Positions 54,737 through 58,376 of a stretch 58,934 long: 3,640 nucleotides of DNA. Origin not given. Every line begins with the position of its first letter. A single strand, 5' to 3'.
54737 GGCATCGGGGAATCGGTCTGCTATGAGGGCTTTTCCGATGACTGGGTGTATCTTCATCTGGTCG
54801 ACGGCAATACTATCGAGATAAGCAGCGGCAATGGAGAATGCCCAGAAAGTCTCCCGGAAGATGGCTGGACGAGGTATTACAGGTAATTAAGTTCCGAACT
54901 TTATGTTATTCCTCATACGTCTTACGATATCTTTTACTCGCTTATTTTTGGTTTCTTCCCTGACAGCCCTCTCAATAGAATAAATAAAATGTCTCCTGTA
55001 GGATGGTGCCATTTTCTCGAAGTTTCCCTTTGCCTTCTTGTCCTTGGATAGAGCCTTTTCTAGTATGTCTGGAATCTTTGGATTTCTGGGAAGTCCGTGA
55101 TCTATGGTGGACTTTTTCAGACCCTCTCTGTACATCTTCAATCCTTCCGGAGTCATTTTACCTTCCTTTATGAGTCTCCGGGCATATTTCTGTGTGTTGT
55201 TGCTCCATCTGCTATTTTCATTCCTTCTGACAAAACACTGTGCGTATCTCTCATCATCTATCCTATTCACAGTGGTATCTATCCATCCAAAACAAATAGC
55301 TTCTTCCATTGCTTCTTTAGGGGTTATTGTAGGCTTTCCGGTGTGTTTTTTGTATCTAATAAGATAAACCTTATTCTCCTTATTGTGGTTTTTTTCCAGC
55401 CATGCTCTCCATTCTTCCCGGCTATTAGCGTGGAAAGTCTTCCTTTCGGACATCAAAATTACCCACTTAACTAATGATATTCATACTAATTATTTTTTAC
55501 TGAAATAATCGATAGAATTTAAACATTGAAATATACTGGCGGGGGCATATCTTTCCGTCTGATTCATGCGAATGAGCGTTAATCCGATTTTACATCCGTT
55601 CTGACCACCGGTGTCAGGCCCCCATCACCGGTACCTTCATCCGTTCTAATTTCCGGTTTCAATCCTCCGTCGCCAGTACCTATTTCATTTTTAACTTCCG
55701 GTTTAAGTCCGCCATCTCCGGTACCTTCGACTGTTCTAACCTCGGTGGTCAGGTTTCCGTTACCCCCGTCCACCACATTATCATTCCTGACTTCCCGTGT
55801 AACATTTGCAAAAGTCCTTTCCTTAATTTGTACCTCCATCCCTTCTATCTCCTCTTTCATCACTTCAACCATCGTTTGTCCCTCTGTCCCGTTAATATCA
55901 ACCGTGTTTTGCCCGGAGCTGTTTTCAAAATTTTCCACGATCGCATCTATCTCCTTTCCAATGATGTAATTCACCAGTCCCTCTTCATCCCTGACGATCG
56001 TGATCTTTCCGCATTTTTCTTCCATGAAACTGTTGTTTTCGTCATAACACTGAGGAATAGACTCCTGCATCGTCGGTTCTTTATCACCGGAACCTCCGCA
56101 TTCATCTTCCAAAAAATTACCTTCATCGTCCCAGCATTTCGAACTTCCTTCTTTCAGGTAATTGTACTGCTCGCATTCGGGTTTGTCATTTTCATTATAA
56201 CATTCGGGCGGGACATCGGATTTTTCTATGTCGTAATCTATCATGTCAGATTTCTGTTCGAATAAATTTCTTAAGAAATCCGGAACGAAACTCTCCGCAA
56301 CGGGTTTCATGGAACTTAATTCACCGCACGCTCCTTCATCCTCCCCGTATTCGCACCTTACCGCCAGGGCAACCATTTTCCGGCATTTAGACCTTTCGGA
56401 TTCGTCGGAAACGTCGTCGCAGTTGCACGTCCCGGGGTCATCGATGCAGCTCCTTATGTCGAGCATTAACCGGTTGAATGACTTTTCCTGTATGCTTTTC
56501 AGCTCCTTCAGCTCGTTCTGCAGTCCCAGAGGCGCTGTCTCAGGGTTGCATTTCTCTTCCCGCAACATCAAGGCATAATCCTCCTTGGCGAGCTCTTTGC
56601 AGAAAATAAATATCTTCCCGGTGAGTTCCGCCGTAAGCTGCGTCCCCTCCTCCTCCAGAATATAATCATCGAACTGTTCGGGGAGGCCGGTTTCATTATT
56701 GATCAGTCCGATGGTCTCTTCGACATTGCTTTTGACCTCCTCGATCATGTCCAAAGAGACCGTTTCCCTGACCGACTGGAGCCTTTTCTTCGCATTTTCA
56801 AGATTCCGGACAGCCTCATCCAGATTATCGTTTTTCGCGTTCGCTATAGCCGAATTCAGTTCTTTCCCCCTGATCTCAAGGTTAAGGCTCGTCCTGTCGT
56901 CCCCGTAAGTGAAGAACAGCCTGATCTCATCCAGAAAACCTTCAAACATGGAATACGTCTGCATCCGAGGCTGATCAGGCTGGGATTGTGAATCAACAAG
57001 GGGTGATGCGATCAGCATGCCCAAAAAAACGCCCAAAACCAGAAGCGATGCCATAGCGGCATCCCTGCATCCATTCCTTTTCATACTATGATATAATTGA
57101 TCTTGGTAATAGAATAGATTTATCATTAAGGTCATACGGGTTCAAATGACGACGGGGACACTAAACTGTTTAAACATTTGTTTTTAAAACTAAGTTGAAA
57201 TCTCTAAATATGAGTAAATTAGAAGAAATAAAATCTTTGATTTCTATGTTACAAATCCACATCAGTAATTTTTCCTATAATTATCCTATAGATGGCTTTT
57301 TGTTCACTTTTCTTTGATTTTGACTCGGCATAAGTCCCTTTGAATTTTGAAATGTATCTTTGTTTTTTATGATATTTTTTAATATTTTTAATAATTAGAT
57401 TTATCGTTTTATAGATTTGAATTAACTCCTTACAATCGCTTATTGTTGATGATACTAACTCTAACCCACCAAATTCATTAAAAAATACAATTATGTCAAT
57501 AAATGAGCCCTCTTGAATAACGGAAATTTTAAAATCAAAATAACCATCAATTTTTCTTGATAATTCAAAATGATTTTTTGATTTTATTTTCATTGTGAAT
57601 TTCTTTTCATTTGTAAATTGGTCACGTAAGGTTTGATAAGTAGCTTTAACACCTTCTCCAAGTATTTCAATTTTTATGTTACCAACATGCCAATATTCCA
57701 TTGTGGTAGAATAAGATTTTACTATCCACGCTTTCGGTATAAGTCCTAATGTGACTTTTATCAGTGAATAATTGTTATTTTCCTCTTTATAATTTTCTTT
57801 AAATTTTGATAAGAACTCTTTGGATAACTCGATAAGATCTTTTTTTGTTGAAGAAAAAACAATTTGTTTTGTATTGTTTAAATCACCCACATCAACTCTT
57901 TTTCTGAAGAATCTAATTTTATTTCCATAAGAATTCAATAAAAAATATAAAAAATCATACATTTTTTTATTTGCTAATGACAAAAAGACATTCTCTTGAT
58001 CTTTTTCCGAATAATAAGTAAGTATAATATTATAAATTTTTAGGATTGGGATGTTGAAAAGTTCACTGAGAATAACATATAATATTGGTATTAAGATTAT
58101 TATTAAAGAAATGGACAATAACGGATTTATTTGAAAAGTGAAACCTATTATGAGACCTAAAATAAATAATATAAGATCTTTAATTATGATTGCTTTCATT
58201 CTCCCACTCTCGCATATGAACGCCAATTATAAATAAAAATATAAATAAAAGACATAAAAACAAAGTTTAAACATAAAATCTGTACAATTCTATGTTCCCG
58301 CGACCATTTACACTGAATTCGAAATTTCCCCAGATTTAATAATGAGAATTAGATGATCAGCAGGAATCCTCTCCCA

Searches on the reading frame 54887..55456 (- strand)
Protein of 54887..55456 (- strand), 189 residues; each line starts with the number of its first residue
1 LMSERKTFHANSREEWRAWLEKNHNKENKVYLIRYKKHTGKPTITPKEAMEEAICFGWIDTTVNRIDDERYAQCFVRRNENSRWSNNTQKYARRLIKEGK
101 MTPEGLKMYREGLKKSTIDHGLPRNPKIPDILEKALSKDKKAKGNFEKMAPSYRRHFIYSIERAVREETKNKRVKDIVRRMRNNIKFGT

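Call 27: search_protein_families(library=pfam, proteins=[window:54887-55456:-])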
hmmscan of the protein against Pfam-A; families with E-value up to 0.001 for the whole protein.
window:54887-55456:- (189 aa): 1 family
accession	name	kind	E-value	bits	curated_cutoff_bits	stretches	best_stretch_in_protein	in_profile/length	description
PF13376.11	OmdA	-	7.2e-16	58.3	25.6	1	126-183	2-59/60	Bacteriocin-protection, YdeI or OmpD-Associated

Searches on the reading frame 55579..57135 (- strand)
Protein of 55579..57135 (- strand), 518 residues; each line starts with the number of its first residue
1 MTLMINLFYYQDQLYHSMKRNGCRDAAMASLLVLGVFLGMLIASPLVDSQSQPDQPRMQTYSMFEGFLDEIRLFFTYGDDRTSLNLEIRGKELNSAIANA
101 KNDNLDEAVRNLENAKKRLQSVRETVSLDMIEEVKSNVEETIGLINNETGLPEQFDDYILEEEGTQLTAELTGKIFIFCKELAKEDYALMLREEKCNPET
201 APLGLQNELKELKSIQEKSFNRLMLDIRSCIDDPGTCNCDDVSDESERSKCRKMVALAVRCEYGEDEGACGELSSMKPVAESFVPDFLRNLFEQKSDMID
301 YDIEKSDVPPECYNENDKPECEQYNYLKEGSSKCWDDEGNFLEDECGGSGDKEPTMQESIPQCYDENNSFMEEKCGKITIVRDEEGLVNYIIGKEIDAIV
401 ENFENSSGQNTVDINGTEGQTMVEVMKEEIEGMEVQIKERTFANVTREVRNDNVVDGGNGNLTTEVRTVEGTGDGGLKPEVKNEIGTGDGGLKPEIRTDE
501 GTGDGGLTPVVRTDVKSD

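Call 15: search_protein_families(library=pfam, proteins=[window:55579-57135:-])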
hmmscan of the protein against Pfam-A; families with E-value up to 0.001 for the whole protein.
window:55579-57135:- (518 aa): 0 families

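Call 41: list_cluster_members(proteins=[window:55579-57135:-, window:54887-55456:-, window:53774-54886:+, window:3116-3772:-, window:3769-4152:-, window:4548-5222:-, window:2546-2851:-, window:2848-3126:-, window:5521-6339:-, window:52362-53159:-])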
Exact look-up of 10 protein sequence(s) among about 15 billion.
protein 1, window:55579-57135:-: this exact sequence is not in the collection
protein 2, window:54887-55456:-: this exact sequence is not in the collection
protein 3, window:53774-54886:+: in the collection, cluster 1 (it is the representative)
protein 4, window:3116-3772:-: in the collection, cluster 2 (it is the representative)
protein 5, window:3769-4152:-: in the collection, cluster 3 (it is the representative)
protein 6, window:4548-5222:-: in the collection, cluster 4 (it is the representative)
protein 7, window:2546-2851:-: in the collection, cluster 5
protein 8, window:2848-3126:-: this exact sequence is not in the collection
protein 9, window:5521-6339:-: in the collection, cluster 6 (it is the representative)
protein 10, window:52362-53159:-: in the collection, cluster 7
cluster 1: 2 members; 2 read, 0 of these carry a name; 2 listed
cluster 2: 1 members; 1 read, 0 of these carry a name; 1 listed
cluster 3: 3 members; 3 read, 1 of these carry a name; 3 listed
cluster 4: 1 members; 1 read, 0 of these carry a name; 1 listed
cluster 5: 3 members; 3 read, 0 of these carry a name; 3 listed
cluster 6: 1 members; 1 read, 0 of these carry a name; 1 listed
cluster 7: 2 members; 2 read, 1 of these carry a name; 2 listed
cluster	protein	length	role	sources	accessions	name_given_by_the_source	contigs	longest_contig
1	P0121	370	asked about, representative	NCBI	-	-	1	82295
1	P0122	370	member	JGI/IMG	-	-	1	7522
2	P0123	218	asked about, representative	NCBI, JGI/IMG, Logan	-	-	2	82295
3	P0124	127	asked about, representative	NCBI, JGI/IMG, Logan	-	-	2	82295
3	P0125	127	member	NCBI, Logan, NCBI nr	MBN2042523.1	MAG: hypothetical protein JW754_01835 [Candidatus Aenigmarchaeota archaeon] | hypothetical protein [Candidatus Aenigmarchaeota archaeon]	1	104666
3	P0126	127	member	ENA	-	-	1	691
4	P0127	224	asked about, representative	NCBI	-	-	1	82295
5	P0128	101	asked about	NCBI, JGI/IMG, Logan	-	-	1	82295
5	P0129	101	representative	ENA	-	-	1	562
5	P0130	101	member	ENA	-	-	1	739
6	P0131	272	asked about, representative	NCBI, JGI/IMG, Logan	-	-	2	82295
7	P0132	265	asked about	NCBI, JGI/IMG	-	-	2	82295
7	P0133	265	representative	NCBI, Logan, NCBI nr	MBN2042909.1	MAG: proteasome assembly chaperone family protein [Candidatus Aenigmarchaeota archaeon] | proteasome assembly chaperone family protein [Candidatus Aenigmarchaeota archaeon]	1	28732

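Call 42: find_encoding_contigs(protein=P0121, flank=10000, max_places=2)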
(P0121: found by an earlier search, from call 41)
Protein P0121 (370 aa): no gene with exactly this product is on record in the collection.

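Call 43: find_encoding_contigs(protein=P0128, flank=10000, max_places=1)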
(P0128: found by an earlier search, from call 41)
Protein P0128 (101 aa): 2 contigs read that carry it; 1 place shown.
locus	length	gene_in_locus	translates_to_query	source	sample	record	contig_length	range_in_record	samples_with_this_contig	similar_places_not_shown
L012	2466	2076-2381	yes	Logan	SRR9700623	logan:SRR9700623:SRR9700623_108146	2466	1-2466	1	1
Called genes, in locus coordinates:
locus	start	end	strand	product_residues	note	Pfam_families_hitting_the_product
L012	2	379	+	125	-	?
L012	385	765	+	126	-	PF00203:Ribosomal_S19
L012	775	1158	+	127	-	PF00237:Ribosomal_L22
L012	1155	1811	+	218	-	PF07650:KH_2, PF00189:Ribosomal_S3_C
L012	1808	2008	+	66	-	PF00831:Ribosomal_L29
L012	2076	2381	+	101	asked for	PF01253:SUI1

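Call 44: find_encoding_contigs(protein=P0133, flank=10000, max_places=1)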
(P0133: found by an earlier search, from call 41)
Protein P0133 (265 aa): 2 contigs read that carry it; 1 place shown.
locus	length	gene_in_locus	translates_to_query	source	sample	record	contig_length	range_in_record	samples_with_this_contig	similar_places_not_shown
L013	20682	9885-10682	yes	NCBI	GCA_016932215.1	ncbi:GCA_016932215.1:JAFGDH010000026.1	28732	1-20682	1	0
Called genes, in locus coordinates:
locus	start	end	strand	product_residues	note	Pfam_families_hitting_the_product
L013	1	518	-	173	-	PF01965:DJ-1_PfpI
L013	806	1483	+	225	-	PF10584:Proteasome_A_N, PF00227:Proteasome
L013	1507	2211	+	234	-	PF01172:SBDS_N, PF09377:SBDS_domain_II, PF20268:SBDS_C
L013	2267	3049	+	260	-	PF22625:ECR1_N_2 (weak), PF21266:S1_RRP4, PF00013:KH_1 (weak), PF15985:KH_6 (weak)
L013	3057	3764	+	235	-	PF01138:RNase_PH, PF03725:RNase_PH_C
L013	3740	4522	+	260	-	PF01138:RNase_PH, PF03725:RNase_PH_C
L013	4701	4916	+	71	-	PF01780:Ribosomal_L37ae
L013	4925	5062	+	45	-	PF03604:Zn_ribbon_RPAB4 (weak)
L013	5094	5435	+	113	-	PF01920:Prefoldin_2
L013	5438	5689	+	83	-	PF03685:UPF0147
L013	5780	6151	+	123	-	PF04472:SepF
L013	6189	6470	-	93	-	-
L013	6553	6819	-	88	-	-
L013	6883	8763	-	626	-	PF17214:KH_TffA, PF00753:Lactamase_B, PF16661:Lactamase_B_6, PF23023:Anti-Pycsar_Apyc1 (weak), PF12706:Lactamase_B_2, PF10996:Beta-Casp, PF07521:RMMBL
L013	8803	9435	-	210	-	PF00227:Proteasome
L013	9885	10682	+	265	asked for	PF09754:PAC2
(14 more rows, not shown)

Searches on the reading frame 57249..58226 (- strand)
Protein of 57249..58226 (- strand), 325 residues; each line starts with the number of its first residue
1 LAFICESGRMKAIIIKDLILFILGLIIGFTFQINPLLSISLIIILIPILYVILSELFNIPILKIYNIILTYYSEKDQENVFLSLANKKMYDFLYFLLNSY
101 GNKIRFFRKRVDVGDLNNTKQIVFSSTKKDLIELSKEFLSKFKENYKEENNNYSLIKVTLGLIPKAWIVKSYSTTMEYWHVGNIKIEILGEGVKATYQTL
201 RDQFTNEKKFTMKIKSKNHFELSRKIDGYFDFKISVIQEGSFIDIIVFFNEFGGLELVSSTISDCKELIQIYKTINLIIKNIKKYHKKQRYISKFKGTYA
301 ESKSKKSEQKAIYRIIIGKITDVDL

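Call 39: find_encoding_contigs(protein=window:57249-58226:-, flank=10000, max_places=2)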
Protein window:57249-58226:- (325 aa): no gene with exactly this product is on record in the collection.
